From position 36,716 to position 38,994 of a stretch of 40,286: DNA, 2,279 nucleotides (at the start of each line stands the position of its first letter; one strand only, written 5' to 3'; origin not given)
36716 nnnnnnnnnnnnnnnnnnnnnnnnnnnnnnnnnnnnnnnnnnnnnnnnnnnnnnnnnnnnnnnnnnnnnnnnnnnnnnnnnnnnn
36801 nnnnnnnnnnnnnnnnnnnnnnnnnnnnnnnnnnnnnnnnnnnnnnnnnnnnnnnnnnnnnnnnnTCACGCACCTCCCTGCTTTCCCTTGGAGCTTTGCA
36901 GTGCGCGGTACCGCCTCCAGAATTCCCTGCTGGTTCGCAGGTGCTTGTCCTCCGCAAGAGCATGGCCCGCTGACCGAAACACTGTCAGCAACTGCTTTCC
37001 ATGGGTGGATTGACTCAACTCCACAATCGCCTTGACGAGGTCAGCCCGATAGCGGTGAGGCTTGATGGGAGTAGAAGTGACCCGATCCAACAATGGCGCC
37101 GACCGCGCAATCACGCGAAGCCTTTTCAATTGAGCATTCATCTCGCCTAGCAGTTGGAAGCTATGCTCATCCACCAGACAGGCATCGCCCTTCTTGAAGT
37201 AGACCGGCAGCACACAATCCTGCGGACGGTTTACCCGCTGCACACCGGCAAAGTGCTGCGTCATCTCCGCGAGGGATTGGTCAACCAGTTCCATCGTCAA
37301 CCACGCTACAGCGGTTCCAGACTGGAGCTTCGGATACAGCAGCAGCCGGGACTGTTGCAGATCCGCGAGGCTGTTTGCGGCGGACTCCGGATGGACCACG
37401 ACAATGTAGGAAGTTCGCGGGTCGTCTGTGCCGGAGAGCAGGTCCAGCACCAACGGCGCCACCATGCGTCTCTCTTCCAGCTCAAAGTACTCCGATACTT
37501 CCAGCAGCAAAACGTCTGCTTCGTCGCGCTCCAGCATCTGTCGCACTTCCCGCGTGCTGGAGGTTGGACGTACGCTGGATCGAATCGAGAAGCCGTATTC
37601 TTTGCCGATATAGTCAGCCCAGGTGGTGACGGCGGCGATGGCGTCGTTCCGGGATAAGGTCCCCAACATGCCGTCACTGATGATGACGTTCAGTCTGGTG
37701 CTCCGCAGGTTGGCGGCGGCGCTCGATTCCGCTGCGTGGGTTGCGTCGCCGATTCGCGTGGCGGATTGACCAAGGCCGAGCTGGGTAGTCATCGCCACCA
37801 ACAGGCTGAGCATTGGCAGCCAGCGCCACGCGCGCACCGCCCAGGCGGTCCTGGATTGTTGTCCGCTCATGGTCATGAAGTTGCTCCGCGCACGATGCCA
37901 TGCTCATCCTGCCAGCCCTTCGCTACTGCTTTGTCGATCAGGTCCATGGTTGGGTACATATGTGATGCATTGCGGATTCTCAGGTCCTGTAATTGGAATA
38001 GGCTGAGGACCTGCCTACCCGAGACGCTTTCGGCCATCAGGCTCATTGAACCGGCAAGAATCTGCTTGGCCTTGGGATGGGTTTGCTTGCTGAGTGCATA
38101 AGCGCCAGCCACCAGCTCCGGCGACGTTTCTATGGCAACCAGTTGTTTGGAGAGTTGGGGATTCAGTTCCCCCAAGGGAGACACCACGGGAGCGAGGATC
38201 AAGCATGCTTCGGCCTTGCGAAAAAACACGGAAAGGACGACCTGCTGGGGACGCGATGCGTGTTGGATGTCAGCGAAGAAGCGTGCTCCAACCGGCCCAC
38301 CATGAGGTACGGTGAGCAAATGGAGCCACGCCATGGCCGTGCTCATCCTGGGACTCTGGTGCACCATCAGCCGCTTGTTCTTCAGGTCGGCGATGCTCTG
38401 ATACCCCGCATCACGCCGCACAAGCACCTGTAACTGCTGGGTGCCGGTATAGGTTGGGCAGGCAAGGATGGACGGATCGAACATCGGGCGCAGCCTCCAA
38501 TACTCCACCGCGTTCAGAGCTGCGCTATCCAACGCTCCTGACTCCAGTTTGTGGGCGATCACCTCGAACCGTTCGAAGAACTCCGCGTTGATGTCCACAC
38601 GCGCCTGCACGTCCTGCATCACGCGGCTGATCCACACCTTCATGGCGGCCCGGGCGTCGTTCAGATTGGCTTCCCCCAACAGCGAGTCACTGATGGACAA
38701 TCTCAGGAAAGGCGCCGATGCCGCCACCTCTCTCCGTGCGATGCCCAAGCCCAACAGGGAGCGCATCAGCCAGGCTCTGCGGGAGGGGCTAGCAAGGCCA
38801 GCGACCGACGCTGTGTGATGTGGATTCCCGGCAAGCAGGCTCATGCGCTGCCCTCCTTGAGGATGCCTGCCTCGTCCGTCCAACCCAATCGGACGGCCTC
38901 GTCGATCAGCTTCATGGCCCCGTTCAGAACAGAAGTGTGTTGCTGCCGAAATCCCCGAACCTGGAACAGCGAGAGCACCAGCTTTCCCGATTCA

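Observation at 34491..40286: Three paralogous 'orphan' PhnD-like binding proteins translationally coupled to a histidine kinase, behind a TolC-like gene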

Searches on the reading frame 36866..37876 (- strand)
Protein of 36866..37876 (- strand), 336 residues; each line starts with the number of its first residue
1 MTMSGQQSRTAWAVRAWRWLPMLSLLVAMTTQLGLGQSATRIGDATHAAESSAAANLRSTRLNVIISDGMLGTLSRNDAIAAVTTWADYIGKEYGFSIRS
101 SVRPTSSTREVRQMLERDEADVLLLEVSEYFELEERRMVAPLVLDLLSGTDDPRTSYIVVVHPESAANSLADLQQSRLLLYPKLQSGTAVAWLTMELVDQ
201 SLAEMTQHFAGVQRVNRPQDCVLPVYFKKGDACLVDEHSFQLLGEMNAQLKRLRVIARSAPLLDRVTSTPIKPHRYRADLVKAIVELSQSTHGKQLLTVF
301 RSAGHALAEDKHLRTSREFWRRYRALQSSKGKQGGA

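Call 7: search_protein_families(library=pfam, proteins=[window:36866-37876:-], max_evalue=0.1)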
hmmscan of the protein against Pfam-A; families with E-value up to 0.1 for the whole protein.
window:36866-37876:- (336 aa): 1 family
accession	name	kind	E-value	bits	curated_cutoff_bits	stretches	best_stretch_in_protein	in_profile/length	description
PF12974.12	Phosphonate-bd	-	1.3e-18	67.7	27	1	73-312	6-241/242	ABC transporter, phosphonate, periplasmic substrate-binding protein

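Call 8: search_protein_families(library=ncbifam, proteins=[window:36866-37876:-], max_evalue=0.1)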
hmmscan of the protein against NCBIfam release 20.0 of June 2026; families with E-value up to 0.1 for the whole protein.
window:36866-37876:- (336 aa): 1 family
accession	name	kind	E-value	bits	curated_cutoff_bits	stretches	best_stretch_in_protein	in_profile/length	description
NF045601.2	BstB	equivalog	0.0071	15.6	350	1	88-316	42-260/267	sterol transporter periplasmic substrate-binding protein BstB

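Call 11: search_solved_structures(query=window:36866-37876:-, max_evalue=1)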
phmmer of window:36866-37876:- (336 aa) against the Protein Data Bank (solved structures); distinct sequences matched with E-value up to 1: 0.

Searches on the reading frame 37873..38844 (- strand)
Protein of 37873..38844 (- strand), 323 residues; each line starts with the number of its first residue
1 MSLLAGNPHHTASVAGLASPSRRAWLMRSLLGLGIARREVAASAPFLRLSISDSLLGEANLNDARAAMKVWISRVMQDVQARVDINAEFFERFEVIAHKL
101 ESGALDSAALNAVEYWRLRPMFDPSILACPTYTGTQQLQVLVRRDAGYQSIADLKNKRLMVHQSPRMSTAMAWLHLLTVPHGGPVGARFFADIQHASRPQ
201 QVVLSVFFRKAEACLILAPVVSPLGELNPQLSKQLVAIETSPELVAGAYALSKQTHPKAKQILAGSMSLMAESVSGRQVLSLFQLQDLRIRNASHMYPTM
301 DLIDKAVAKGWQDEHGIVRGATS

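Call 7: search_protein_families(library=pfam, proteins=[window:37873-38844:-], max_evalue=0.1)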
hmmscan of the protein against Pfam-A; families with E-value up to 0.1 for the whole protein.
window:37873-38844:- (323 aa): 1 family
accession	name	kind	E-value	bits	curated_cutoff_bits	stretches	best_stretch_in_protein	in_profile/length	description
PF12974.12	Phosphonate-bd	-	2.3e-17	63.6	27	1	82-288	28-234/242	ABC transporter, phosphonate, periplasmic substrate-binding protein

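Call 8: search_protein_families(library=ncbifam, proteins=[window:37873-38844:-], max_evalue=0.1)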
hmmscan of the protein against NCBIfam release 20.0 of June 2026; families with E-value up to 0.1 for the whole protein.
window:37873-38844:- (323 aa): 4 families
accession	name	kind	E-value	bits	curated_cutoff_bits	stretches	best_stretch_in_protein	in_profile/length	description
TIGR01098.1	3A0109s03R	subfamily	8.6e-05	22.1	112.05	1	101-261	81-244/253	phosphate/phosphite/phosphonate ABC transporter substrate-binding protein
TIGR01728.1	SsuA_fam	subfamily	0.062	12.5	163.5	0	136-162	83-109/290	aliphatic sulfonate ABC transporter substrate-binding protein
TIGR02122.1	TRAP_TAXI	subfamily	0.069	12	84.35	0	137-163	122-148/320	TAXI family TRAP transporter solute-binding subunit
NF051900.1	BetGalacBglBAgro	equivalog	0.088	11.8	420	0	30-80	53-100/333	beta-galactosidase BglB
